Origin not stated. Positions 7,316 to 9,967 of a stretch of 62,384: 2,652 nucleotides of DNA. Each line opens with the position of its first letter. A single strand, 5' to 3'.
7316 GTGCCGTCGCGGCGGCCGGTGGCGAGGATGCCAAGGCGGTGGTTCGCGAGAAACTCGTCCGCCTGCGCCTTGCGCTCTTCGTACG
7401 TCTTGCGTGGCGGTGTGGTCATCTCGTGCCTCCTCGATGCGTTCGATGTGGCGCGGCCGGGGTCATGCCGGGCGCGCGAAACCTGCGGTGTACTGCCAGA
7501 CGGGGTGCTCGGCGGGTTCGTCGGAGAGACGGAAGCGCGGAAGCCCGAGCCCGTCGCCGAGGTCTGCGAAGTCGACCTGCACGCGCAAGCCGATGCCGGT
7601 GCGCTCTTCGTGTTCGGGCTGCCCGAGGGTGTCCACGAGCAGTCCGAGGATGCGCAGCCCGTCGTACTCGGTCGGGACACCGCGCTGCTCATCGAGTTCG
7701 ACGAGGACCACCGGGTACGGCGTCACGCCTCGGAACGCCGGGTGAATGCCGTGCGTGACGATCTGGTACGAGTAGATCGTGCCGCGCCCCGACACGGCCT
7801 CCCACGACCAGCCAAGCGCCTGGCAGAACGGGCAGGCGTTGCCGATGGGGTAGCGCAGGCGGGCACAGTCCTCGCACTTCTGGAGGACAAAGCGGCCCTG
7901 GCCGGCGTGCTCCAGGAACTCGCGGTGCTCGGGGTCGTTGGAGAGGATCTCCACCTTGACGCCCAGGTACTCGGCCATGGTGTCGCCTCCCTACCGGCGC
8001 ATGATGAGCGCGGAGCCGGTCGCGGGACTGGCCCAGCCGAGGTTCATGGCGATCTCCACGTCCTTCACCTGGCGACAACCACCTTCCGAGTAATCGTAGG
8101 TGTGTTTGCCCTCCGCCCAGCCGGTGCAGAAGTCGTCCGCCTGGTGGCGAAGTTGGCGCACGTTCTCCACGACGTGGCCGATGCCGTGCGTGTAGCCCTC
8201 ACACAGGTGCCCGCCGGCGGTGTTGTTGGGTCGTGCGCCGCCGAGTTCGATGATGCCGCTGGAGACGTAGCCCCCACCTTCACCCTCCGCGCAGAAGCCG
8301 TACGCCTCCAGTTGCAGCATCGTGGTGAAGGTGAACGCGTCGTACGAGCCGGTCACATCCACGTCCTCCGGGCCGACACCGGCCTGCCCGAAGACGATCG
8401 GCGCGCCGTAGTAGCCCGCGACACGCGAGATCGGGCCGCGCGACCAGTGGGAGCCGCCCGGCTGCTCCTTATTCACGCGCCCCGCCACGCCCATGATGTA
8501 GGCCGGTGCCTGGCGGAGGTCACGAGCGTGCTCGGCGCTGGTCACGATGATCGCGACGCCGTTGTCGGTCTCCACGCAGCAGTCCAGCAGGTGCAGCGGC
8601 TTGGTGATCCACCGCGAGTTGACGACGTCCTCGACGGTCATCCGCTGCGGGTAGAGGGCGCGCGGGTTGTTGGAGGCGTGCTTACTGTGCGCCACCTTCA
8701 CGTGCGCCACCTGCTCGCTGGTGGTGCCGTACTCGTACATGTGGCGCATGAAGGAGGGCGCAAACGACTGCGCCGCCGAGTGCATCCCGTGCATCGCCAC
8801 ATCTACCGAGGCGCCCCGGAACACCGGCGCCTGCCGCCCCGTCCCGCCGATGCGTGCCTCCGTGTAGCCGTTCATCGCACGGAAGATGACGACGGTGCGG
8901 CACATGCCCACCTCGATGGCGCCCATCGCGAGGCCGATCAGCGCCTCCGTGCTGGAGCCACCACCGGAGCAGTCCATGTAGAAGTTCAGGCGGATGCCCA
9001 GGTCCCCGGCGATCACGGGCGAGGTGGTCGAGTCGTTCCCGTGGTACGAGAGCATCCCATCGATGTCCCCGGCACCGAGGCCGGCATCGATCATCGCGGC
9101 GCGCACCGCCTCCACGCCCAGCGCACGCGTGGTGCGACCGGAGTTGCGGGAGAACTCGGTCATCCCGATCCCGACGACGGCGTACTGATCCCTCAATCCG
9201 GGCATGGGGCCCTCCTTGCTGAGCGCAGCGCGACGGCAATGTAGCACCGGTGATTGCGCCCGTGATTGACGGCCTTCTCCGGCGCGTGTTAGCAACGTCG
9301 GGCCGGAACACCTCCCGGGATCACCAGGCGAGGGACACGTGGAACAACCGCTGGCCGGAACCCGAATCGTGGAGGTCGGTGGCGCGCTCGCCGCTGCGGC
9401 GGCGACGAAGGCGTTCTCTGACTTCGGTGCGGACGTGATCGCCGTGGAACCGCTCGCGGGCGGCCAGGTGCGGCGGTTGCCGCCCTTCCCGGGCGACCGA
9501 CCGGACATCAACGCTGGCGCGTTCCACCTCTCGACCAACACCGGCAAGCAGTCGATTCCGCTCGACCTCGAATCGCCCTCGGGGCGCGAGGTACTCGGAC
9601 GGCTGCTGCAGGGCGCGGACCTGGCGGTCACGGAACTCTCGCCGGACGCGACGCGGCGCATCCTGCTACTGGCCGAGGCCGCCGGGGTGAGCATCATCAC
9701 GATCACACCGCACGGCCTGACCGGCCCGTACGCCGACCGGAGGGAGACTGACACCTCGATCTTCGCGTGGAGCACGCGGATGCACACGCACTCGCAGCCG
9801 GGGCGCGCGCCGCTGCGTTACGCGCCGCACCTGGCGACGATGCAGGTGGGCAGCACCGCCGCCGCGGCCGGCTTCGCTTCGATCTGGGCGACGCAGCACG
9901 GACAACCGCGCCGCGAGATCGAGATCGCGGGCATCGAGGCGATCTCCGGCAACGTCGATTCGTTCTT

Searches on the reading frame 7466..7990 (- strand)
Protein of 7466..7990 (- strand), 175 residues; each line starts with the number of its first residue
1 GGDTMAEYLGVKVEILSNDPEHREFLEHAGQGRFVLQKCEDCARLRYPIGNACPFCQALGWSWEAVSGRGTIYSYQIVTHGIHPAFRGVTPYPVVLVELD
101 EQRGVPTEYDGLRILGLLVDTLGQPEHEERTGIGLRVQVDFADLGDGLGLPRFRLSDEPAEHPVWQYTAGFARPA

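Call 68: search_protein_families(library=pfam, proteins=[window:7466-7990:-], max_evalue=0.001)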
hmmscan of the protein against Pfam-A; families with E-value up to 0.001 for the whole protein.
window:7466-7990:- (175 aa): 2 families
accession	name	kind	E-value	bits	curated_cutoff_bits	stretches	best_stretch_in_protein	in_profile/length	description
PF01796.24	OB_ChsH2_C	-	1.1e-12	48.1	27.1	1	63-141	1-64/65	ChsH2, C-terminal OB-fold domain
PF12172.15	zf-ChsH2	-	2.3e-08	34.1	23.2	1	27-58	2-33/37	ChsH2, rubredoxin-like zinc ribbon domain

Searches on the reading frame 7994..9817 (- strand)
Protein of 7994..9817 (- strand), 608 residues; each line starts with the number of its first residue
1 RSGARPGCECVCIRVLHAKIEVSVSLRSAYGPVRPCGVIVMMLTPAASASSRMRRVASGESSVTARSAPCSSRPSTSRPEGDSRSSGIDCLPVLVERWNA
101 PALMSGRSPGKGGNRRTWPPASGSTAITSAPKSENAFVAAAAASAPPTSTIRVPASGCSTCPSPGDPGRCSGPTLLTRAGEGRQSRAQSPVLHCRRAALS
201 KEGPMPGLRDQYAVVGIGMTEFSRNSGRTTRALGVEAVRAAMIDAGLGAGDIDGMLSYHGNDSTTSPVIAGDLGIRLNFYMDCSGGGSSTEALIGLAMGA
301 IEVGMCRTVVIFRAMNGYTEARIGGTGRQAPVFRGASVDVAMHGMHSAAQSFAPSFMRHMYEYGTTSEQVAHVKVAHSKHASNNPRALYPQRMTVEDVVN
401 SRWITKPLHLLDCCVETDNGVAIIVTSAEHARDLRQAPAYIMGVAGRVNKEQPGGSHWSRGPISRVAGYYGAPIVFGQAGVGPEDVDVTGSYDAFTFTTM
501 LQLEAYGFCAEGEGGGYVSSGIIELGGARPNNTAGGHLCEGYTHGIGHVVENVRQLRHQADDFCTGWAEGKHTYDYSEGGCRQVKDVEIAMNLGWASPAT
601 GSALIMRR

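Call 68: search_protein_families(library=pfam, proteins=[window:7994-9817:-], max_evalue=0.001)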
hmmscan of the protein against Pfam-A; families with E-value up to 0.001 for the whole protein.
window:7994-9817:- (608 aa): 1 family
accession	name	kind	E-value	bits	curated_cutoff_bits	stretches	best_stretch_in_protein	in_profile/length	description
PF22691.2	Thiolase_C_1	-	1.4e-26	93.4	28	1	475-562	27-116/144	Thiolase C-terminal domain-like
